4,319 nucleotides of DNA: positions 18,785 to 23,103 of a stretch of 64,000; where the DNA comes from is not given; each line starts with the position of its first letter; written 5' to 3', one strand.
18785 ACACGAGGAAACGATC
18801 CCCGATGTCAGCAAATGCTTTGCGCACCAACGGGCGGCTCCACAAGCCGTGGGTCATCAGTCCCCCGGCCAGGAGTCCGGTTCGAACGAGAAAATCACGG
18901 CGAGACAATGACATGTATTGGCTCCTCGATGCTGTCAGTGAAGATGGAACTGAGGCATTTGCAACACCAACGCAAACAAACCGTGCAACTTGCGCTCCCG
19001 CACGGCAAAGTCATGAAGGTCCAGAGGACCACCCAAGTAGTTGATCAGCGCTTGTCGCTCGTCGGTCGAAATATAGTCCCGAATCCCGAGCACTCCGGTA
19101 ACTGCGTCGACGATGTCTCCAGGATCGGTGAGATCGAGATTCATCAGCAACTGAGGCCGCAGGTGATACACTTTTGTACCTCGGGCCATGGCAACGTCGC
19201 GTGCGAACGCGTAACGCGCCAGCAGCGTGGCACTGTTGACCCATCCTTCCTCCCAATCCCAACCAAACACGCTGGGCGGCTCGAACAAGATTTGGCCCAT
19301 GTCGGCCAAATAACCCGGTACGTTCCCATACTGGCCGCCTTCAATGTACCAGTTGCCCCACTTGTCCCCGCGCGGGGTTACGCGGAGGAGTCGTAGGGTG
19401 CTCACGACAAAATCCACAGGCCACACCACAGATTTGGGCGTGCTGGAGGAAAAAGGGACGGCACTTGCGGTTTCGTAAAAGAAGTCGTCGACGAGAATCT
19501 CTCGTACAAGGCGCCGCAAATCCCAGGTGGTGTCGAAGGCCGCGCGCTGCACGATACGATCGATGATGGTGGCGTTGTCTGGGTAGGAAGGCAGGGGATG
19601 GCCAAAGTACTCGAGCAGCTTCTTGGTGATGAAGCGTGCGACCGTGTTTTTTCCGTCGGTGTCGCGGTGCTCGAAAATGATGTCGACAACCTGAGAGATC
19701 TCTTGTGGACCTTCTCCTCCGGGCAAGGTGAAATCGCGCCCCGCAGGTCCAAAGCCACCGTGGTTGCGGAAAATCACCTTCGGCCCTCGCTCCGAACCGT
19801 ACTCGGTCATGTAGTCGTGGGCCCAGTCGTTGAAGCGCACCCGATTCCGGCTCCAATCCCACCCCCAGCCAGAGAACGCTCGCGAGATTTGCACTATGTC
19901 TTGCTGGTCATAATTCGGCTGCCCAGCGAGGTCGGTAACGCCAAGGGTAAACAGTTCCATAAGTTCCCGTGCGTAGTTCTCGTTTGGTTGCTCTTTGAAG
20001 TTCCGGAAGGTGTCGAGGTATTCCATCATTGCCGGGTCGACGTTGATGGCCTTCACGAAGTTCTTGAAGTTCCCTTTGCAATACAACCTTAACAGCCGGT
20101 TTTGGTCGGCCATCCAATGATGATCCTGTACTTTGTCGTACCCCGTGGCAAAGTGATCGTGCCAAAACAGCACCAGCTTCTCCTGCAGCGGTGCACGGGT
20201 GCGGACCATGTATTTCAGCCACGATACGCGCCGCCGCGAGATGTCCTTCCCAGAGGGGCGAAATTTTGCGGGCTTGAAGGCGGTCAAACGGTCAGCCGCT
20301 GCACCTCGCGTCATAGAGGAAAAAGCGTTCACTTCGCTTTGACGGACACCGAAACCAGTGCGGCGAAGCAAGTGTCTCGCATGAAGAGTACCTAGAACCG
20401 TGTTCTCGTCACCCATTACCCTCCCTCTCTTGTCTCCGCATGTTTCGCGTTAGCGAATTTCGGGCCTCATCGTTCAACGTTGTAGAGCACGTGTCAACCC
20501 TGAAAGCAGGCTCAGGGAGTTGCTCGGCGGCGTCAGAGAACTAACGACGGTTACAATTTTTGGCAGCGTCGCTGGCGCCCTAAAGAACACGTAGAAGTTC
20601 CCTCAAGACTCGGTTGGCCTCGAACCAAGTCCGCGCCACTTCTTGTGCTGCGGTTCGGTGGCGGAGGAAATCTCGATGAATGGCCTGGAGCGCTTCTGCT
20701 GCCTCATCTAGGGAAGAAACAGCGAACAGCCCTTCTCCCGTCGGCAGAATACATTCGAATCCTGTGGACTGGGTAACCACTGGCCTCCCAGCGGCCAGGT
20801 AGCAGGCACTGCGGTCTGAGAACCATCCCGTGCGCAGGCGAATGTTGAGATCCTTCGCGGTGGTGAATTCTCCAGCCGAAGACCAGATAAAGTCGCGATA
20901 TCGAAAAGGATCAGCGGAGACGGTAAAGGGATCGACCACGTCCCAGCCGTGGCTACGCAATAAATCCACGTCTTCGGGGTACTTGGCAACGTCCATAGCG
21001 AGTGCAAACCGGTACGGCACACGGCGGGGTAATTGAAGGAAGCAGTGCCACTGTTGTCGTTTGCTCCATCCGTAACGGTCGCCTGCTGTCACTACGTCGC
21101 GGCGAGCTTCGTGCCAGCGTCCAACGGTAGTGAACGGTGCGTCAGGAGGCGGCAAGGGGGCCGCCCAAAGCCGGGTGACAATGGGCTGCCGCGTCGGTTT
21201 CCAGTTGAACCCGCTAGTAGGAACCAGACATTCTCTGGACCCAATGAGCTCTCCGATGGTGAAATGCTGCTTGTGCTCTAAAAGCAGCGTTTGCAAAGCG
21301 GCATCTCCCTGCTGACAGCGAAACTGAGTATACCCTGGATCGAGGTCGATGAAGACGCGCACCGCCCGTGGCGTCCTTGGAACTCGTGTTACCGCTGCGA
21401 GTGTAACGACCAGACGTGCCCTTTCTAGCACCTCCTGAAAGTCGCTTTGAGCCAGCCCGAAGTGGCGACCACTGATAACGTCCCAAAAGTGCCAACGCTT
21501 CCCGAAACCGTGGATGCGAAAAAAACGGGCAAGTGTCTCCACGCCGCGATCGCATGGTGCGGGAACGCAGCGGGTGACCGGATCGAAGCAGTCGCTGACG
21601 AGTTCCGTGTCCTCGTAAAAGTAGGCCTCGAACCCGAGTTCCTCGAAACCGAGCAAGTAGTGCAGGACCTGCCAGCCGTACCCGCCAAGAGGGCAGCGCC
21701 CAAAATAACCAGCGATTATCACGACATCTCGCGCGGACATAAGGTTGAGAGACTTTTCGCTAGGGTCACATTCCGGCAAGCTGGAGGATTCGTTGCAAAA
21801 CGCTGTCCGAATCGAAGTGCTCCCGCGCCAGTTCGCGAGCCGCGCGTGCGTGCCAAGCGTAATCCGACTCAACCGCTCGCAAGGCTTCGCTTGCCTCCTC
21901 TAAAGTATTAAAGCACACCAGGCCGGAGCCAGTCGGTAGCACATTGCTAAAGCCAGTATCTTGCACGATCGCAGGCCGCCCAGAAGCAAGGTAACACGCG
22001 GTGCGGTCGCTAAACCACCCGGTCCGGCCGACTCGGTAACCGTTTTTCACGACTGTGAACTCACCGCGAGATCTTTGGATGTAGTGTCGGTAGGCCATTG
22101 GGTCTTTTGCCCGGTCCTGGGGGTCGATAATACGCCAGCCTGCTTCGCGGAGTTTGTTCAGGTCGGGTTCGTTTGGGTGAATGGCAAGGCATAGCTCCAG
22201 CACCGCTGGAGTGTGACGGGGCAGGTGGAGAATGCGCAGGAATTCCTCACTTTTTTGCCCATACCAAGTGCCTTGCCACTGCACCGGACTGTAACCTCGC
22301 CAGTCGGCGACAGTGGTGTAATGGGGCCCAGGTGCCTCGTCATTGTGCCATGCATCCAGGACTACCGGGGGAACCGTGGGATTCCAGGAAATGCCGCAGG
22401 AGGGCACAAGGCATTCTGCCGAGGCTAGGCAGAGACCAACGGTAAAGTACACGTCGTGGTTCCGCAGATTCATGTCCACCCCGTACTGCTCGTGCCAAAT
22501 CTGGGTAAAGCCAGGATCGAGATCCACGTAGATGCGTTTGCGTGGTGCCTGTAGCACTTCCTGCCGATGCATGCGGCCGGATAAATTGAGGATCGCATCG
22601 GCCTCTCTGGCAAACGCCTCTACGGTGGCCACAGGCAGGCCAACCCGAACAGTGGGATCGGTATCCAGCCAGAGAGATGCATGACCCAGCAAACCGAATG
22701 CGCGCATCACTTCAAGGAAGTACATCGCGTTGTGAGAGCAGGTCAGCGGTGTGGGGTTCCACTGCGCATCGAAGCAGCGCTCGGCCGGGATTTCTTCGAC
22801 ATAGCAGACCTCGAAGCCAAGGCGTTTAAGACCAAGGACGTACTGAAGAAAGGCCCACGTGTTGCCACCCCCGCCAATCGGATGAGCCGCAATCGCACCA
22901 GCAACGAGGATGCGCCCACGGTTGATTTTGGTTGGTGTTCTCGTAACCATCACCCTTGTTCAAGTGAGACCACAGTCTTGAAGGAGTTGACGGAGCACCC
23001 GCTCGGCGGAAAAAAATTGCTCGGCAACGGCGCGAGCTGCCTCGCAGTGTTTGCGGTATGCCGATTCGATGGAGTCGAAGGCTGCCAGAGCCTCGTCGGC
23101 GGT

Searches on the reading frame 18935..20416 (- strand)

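Call 71: search_protein_families(library=ncbifam, proteins=[window:18935-20416:-], max_evalue=1)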
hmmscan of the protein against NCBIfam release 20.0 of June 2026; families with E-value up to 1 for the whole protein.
window:18935-20416:- (493 aa): 1 family
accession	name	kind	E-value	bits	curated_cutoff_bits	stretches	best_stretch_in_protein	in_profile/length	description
NF058570.1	trimeth_mono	equivalog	0.055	12.6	675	1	262-294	78-110/443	trimethylamine monooxygenase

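Call 80: search_protein_families(library=pfam, proteins=[window:18935-20416:-], max_evalue=0.001)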
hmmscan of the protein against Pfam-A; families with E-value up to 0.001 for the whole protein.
window:18935-20416:- (493 aa): 1 family
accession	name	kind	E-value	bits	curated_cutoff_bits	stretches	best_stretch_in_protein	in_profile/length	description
PF08811.16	DUF1800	-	3.5e-82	277.3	26.1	1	15-491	1-418/419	Protein of unknown function (DUF1800)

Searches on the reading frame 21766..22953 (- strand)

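Call 80: search_protein_families(library=pfam, proteins=[window:21766-22953:-], max_evalue=0.001)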
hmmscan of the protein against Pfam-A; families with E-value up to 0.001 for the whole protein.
window:21766-22953:- (395 aa): 1 family
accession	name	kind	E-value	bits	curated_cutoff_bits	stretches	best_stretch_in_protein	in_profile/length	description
PF13524.12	Glyco_trans_1_2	-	0.00057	20.3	25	0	287-391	39-144/144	Glycosyl transferase-like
